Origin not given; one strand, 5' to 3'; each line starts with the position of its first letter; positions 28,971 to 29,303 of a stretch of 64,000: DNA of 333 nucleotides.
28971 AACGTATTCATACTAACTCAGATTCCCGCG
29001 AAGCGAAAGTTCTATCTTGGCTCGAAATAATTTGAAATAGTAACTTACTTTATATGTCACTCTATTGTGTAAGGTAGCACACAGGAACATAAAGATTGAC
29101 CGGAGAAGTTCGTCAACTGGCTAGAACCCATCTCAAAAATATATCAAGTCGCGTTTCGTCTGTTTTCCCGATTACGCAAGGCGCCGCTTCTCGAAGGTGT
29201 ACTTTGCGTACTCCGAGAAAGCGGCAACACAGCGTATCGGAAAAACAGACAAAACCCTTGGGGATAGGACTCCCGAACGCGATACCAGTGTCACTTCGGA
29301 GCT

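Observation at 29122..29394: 273-bp palindromic MITE-like element with 22-bp perfect TIRs, copy A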

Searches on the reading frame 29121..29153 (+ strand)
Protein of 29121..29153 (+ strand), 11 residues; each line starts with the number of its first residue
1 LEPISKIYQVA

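Call 82: search_protein_families(library=pfam, proteins=[L059:2836-3240:-, L059:2513-2911:-], max_evalue=0.001)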
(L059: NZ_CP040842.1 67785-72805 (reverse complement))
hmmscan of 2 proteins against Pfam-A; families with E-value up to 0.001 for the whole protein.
L059:2836-3240:- (134 aa): 1 family
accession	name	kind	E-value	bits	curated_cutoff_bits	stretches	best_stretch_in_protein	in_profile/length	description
PF13340.11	DUF4096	-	1.2e-23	83.6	34.3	1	4-64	14-75/76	Putative transposase of IS4/5 family (DUF4096)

L059:2513-2911:- (132 aa): 2 families
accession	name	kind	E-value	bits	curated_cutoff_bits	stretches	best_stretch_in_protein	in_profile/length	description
PF01609.27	DDE_Tnp_1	-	2.5e-16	60.5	23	1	3-128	42-200/200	Transposase DDE domain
PF13586.12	DDE_Tnp_1_2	-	6.1e-07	30.2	29.2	1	43-129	2-85/86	Transposase DDE domain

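Call 83: search_protein_families(library=ncbifam, proteins=[L059:2836-3240:-, L059:2513-2911:-], max_evalue=0.001)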
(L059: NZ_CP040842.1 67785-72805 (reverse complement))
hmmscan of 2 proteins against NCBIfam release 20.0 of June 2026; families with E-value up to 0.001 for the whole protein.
L059:2836-3240:- (134 aa): 2 families
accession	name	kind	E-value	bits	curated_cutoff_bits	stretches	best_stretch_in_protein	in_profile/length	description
NF033580.1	transpos_IS5_3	equivalog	2.8e-29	102.5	110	1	6-109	19-124/258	IS5 family transposase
NF033551.1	transpos_IS1182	equivalog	0.00098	18.1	270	0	38-106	94-163/488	IS1182 family transposase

L059:2513-2911:- (132 aa): 6 families
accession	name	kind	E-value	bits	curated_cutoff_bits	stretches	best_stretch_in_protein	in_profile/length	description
NF033580.1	transpos_IS5_3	equivalog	1.3e-31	110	110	1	2-129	132-258/258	IS5 family transposase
NF033581.1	transpos_IS5_4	equivalog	1.2e-10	41.3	140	1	6-108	164-263/285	IS5 family transposase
NF033520.1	transpos_IS982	equivalog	7.9e-10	38.7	130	1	5-102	121-215/243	IS982 family transposase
NF033579.1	transpos_IS5_2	equivalog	6.5e-08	32.4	140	1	14-95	158-254/289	IS5 family transposase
NF033551.1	transpos_IS1182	equivalog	2.1e-05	23.7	270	0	7-74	278-348/488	IS1182 family transposase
NF033578.1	transpos_IS5_1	equivalog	0.0001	21.6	275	1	19-105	306-389/419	IS5 family transposase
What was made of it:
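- Their ORFs hit PF13340 DUF4096 (1e-23), PF01609 DDE_Tnp_1 (3e-16) and NCBIfam NF033580 'IS5 family transposase' (calls 82, 83).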

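Call 84: find_homologous_proteins(query=L059:2836-3240:-, max_evalue=1e-15)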
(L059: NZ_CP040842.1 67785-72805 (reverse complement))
Query L059:2836-3240:- (134 aa): 4254 proteins with E <= 1e-15 among 4293 candidates; the best 120 are listed.
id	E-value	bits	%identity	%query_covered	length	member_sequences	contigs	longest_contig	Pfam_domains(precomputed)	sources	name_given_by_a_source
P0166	5.8e-86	303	100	100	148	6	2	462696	PF13340.12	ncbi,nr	ncbi:IS5 family transposase [Leptospira weilii]|nr:IS5 family transposase [Leptospira weilii]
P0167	1.1e-74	267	88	100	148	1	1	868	PF13340.12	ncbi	-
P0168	5.8e-72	258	86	100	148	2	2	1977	PF13340.12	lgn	-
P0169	1.0e-71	257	84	100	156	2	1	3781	PF13340.12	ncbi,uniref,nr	ncbi:hypothetical protein LEP1GSC133_3602 [Leptospira borgpetersenii serovar Pomona str. 200901868]|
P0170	1.6e-71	257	85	100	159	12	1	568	PF13340.12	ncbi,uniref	ncbi:IS5 family transposase, partial [Leptospira weilii]|uniref:IS5 family transposase n=1 Tax=Lepto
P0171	1.9e-65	237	88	90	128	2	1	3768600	PF13340.12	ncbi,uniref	ncbi:transposase [Leptospira santarosai]|uniref:transposase n=1 Tax=Leptospira santarosai TaxID=2818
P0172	1.4e-61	224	77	99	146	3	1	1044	PF13340.12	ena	-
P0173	5.2e-54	200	69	98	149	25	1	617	PF13340.12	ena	-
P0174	1.1e-52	196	89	72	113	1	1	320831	PF13340.12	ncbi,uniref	ncbi:IS5 family transposase [Leptospira santarosai]|uniref:IS5 family transposase n=1 Tax=Leptospira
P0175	1.1e-52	196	68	94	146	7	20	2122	PF13340.12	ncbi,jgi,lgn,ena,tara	jgi:transposase|tara:strand:+ start:342 stop:782 length:441 start_codon:yes stop_codon:yes gene_type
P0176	1.4e-52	195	67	99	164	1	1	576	PF13340.12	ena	-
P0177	2.0e-52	195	65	99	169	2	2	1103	PF13340.12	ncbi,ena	-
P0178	3.9e-52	194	69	90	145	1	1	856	PF13340.12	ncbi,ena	-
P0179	4.0e-52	194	72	76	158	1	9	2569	PF13340.12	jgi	jgi:transposase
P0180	5.7e-52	193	67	94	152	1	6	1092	PF13340.12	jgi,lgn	-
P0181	1.5e-51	192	64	99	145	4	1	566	PF13340.12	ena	-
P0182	1.7e-51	192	64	99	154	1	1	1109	PF13340.12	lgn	-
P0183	3.1e-51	191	64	96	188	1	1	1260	PF13340.12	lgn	-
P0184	3.2e-51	191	64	99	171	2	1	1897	PF13340.12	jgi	-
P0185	3.2e-51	191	65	97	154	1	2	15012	PF13340.12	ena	-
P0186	5.8e-51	190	65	95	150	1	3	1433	PF13340.12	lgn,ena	-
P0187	6.5e-51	190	64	97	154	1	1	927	PF13340.12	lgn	-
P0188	7.2e-51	190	66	98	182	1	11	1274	PF13340.12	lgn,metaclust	metaclust:\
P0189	1.2e-50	189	66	96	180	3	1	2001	PF13340.12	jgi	-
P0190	1.2e-50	189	62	97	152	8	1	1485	PF13340.12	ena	-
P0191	1.3e-50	189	63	94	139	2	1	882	PF13340.12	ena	-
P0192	1.7e-50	189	62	99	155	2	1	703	PF13340.12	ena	-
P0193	1.9e-50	188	64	97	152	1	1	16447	PF13340.12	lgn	-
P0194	2.2e-50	188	65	88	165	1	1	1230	PF13340.12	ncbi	-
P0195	2.2e-50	188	62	97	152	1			PF13340.12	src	-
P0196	2.6e-50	188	62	97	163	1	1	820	PF13340.12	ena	-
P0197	2.6e-50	188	65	97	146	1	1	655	PF13340.12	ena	-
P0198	2.8e-50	188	64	88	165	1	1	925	PF13340.12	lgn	-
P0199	3.3e-50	188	62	96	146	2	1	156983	PF13340.12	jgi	jgi:transposase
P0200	3.4e-50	188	65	97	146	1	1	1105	PF13340.12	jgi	jgi:transposase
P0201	4.2e-50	187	63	94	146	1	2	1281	PF13340.12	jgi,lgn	jgi:transposase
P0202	4.6e-50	187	66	94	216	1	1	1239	PF13340.12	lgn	-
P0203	5.0e-50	187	65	96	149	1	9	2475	PF13340.12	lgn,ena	-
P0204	6.5e-50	187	63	94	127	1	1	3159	PF13340.12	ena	-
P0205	6.8e-50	187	66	85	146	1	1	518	PF13340.12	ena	-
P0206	7.7e-50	186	63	94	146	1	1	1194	PF13340.12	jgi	jgi:transposase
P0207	7.9e-50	186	65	97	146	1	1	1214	PF13340.12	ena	-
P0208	8.2e-50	186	63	93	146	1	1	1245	PF13340.12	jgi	jgi:transposase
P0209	9.2e-50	186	62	85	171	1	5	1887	PF13340.12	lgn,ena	-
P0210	1.0e-49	186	64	96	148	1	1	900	PF13340.12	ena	-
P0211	1.2e-49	186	63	94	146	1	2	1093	PF13340.12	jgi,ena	jgi:transposase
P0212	1.3e-49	186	65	98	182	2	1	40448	PF13340.12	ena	-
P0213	1.3e-49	186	66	96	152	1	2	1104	PF13340.12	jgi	jgi:transposase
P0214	1.4e-49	186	65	98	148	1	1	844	PF13340.12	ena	-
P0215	1.5e-49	186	64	99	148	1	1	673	PF13340.12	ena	-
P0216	1.6e-49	185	64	94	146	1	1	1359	PF13340.12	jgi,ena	-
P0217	1.7e-49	185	65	85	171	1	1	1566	PF13340.12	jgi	jgi:transposase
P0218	1.7e-49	185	66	91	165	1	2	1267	PF13340.12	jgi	jgi:transposase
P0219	1.8e-49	185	64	96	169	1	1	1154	PF13340.12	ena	-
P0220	1.8e-49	185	64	97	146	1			PF13340.12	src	-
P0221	2.0e-49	185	65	97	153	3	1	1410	PF13340.12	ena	-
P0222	2.1e-49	185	61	99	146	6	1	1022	PF13340.12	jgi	jgi:transposase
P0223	2.4e-49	185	63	94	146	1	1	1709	PF13340.12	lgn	-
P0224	2.4e-49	185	68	93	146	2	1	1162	PF13340.12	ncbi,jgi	-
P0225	2.5e-49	185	63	96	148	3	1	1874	PF13340.12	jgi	-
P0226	2.5e-49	185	63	98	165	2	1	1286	PF13340.12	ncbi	-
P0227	2.8e-49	185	62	93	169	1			PF13340.12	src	-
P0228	3.0e-49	185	63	99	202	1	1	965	PF13340.12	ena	-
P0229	3.5e-49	184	63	98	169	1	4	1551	PF13340.12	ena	-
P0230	3.7e-49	184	62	97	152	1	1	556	PF13340.12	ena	-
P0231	3.7e-49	184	65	97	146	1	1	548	PF13340.12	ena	-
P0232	4.6e-49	184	63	94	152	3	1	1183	PF13340.12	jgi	jgi:transposase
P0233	5.0e-49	184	62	95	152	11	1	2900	PF13340.12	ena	-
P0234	5.3e-49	184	65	95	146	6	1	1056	PF13340.12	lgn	-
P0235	5.4e-49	184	62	99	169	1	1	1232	PF13340.12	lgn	-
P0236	5.5e-49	184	63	99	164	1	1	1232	PF13340.12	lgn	-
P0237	5.6e-49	184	64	98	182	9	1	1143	PF13340.12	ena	-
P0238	6.6e-49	183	64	96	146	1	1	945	PF13340.12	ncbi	-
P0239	6.7e-49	183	62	98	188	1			PF13340.12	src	-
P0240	7.4e-49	183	63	83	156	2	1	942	PF13340.12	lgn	-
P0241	7.8e-49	183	64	98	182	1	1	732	PF13340.12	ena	-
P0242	7.9e-49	183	66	93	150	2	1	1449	PF13340.12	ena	-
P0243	8.1e-49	183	60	97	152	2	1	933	PF13340.12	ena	-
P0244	8.3e-49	183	62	95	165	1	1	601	PF13340.12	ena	-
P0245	8.5e-49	183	65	95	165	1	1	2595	PF13340.12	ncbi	-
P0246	9.0e-49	183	62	95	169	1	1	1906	PF13340.12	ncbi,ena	-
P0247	1.0e-48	183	61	97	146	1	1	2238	PF13340.12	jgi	jgi:transposase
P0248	1.0e-48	183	62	93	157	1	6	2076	PF13340.12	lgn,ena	-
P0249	1.1e-48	183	63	98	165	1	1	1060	PF13340.12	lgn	-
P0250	1.2e-48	183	59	99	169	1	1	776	PF13340.12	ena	-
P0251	1.2e-48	183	64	94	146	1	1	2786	PF13340.12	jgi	jgi:transposase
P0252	1.2e-48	183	65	93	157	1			PF13340.12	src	-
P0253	1.2e-48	183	65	91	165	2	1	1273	PF13340.12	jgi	-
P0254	1.2e-48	183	61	96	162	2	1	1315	PF13340.12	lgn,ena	-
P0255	1.3e-48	183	64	96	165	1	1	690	PF13340.12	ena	-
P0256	1.4e-48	182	63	98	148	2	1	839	PF13340.12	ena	-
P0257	1.4e-48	182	62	97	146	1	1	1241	PF13340.12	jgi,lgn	-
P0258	1.4e-48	182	63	98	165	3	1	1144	PF13340.12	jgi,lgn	jgi:transposase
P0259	1.7e-48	182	63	94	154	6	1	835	PF13340.12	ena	-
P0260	1.7e-48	182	64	97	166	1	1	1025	PF13340.12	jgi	jgi:transposase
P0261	1.7e-48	182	63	98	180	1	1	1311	PF13340.12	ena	-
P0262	1.7e-48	182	61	95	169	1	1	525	PF13340.12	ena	-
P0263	1.7e-48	182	64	84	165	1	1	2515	PF13340.12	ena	-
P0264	1.8e-48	182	63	94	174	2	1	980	PF13340.12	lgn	-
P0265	1.8e-48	182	65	85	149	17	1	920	PF13340.12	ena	-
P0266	1.9e-48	182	64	96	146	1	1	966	PF13340.12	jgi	jgi:transposase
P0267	1.9e-48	182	62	98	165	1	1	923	PF13340.12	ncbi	-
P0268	2.0e-48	182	63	94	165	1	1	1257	PF13340.12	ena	-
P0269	2.1e-48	182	63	96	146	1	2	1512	PF13340.12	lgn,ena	-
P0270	2.2e-48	182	63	96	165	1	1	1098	PF13340.12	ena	-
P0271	2.2e-48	182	64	93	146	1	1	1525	PF13340.12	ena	-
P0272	2.3e-48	182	66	79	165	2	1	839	PF13340.12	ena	-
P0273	2.5e-48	182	65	87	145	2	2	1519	PF13340.12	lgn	-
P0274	2.5e-48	182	66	93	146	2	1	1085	PF13340.12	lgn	-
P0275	2.6e-48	182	63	98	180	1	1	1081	PF13340.12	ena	-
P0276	2.7e-48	181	64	91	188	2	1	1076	PF13340.12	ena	-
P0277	2.8e-48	181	63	96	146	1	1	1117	PF13340.12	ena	-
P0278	2.8e-48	181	64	95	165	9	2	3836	PF13340.12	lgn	-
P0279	2.8e-48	181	64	96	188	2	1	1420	PF13340.12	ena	-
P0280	2.9e-48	181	61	91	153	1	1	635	PF13340.12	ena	-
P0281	2.9e-48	181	62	100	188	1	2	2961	PF13340.12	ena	-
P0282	3.2e-48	181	63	97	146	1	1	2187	PF13340.12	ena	-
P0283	3.5e-48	181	63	94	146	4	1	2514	PF13340.12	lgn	-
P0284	3.5e-48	181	64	93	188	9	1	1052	PF13340.12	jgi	jgi:transposase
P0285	3.5e-48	181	64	94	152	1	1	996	PF13340.12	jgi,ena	-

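Call 85: find_encoding_contigs(protein=P0212, flank=2500, max_places=3)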
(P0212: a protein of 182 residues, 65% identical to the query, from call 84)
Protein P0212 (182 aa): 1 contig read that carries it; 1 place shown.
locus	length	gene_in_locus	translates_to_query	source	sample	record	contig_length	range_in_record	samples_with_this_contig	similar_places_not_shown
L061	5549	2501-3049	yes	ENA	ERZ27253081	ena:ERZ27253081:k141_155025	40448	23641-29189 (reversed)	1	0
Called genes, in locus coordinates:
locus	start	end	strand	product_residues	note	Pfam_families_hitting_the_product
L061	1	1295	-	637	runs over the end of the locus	-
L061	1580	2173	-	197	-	PF00156:Pribosyltran (weak)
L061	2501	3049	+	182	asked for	PF13340:DUF4096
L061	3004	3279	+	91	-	PF01609:DDE_Tnp_1, PF13586:DDE_Tnp_1_2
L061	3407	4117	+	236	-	PF07705:CARDB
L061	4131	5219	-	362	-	PF02481:DNA_processg_A, PF17782:WHD_DprA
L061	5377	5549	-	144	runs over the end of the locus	-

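Call 86: find_encoding_contigs(protein=P0185, flank=2500, max_places=3)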
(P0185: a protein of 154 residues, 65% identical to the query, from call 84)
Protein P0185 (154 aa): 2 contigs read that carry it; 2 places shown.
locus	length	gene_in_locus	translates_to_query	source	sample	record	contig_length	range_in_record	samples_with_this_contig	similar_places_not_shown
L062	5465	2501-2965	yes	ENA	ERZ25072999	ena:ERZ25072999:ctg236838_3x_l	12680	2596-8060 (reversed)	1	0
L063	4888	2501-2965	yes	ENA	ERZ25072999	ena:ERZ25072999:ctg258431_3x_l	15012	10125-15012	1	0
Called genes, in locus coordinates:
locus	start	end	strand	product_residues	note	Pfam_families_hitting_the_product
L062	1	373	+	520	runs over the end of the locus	PF13480:Acetyltransf_6, PF13371:TPR_9 (faint), PF00515:TPR_1 (faint), PF07719:TPR_2 (faint), PF13181:TPR_8 (faint), PF13428:TPR_14 (faint), PF13432:TPR_16 (faint), PF23914:TPR_CcmH_CycH (faint), +2 more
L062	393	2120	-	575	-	PF03572:Peptidase_S41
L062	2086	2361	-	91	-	-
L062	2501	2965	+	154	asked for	PF13340:DUF4096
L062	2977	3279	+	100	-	PF01609:DDE_Tnp_1, PF13586:DDE_Tnp_1_2 (weak)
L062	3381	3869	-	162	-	PF03843:Slp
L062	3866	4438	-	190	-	PF03843:Slp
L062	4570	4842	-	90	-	-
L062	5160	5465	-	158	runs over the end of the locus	PF00106:adh_short, PF08659:KR, PF13561:adh_short_C2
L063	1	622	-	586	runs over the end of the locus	PF07167:PhaC_N, PF00561:Abhydrolase_1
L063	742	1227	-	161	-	PF09361:Phasin_2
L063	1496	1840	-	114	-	PF09361:Phasin_2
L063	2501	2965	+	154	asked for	PF13340:DUF4096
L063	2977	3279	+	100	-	PF01609:DDE_Tnp_1, PF13586:DDE_Tnp_1_2 (weak)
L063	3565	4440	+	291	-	PF01609:DDE_Tnp_1, PF13612:DDE_Tnp_1_3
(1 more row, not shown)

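Call 87: find_encoding_contigs(protein=P0199, flank=2500, max_places=3)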
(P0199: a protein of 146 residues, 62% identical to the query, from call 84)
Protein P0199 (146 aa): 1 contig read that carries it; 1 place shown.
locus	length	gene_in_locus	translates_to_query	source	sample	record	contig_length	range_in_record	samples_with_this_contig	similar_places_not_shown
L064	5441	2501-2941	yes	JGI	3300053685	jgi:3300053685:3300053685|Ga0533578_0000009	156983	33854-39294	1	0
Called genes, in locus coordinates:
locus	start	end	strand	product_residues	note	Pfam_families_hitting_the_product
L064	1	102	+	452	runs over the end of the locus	PF04055:Radical_SAM (faint)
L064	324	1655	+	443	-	PF02463:SMC_N, PF13175:AAA_15 (weak), PF13476:AAA_23 (weak), PF13304:AAA_21, PF13175:AAA_15 (weak)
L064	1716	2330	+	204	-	PF14103:DUF4276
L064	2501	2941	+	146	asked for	PF13340:DUF4096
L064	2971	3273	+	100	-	PF01609:DDE_Tnp_1, PF13586:DDE_Tnp_1_2 (weak)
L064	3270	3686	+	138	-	-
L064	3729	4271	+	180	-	PF14280:DUF4365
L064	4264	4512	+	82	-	PF07927:HicA_toxin (weak)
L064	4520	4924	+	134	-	PF00903:Glyoxalase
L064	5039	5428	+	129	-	PF16798:DUF5069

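Call 95: find_encoding_contigs(protein=P0175, flank=1200, max_places=10)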
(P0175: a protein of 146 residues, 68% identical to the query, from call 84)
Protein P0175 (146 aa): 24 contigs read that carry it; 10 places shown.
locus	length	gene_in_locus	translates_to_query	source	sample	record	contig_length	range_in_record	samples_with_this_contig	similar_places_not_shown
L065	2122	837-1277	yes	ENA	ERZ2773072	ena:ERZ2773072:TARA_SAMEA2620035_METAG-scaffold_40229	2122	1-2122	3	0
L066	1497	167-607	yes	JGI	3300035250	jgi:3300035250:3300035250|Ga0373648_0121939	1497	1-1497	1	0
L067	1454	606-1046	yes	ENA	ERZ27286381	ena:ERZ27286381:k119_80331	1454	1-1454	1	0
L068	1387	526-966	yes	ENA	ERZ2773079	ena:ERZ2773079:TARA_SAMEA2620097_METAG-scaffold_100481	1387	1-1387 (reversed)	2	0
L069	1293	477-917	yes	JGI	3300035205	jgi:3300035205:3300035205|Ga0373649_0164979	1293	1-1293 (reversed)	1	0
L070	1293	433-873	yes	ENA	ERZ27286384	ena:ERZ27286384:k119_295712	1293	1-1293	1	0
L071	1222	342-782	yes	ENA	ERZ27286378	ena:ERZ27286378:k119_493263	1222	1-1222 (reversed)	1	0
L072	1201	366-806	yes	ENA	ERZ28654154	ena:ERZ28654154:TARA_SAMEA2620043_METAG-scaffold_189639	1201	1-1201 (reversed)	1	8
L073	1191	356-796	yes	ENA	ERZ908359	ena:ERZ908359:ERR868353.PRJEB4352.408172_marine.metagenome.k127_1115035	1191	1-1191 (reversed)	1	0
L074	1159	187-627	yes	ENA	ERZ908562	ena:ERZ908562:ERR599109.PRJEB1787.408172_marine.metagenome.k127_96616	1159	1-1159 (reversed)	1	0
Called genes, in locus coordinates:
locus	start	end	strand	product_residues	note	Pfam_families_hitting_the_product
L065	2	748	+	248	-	?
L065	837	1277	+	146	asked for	PF13340:DUF4096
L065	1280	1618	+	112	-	PF01609:DDE_Tnp_1, PF13586:DDE_Tnp_1_2 (weak)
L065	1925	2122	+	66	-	?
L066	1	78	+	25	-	?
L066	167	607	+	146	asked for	PF13340:DUF4096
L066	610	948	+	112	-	PF01609:DDE_Tnp_1, PF13586:DDE_Tnp_1_2 (weak)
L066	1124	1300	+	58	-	-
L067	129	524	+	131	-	-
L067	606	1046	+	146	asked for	PF13340:DUF4096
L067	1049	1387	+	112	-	PF01609:DDE_Tnp_1, PF13586:DDE_Tnp_1_2 (weak)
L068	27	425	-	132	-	PF01120:Alpha_L_fucos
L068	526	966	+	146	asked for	PF13340:DUF4096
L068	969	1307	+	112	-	PF01609:DDE_Tnp_1, PF13586:DDE_Tnp_1_2 (weak)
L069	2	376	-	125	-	?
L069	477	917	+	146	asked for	PF13340:DUF4096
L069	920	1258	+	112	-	PF01609:DDE_Tnp_1, PF13586:DDE_Tnp_1_2 (weak)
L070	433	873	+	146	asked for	PF13340:DUF4096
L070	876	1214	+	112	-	PF01609:DDE_Tnp_1, PF13586:DDE_Tnp_1_2 (weak)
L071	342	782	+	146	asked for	PF13340:DUF4096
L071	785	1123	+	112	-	PF01609:DDE_Tnp_1, PF13586:DDE_Tnp_1_2 (weak)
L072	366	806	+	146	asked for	PF13340:DUF4096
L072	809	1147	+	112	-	PF01609:DDE_Tnp_1, PF13586:DDE_Tnp_1_2 (weak)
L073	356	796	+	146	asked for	PF13340:DUF4096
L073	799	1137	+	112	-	PF01609:DDE_Tnp_1, PF13586:DDE_Tnp_1_2 (weak)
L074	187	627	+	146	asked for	PF13340:DUF4096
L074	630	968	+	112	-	PF01609:DDE_Tnp_1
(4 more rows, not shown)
